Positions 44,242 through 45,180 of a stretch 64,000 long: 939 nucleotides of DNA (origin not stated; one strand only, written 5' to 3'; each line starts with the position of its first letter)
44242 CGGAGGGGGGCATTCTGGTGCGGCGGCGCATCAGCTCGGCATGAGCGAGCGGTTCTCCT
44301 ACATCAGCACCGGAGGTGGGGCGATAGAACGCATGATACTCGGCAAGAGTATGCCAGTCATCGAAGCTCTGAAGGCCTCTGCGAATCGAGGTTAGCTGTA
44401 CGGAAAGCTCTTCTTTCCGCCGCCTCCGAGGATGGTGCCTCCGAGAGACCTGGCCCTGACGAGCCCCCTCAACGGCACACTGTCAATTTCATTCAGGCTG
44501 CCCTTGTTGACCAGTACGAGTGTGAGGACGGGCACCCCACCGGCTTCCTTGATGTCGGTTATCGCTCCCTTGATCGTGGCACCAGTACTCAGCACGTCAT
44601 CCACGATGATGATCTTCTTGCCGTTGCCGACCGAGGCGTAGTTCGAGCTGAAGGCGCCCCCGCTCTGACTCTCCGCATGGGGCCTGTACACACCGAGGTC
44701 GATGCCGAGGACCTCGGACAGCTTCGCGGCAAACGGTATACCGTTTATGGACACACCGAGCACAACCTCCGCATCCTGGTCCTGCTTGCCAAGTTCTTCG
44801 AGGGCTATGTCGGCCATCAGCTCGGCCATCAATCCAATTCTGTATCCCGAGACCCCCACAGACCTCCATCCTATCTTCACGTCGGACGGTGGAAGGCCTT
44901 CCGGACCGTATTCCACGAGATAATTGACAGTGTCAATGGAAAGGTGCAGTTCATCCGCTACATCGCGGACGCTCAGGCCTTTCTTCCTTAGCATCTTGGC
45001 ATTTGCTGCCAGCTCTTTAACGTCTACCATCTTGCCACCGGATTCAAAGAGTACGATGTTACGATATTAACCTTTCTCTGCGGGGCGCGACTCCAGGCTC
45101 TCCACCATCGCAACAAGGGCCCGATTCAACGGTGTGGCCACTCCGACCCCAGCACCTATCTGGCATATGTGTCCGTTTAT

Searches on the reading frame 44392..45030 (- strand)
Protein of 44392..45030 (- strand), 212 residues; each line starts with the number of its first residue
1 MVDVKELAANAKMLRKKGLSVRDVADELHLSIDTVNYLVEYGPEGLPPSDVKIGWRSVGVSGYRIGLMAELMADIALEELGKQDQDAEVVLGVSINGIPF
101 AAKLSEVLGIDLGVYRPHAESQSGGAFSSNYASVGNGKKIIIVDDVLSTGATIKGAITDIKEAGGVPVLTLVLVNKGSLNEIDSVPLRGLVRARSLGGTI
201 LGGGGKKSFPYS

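Call 27: search_protein_families(library=pfam, proteins=[window:44392-45030:-], max_evalue=0.001)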
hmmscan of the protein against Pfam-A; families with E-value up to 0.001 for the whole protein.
window:44392-45030:- (212 aa): 1 family
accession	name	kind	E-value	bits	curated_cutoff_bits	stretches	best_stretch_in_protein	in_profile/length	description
PF00156.33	Pribosyltran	-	1.1e-12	48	26.3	1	71-179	14-129/158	Phosphoribosyl transferase domain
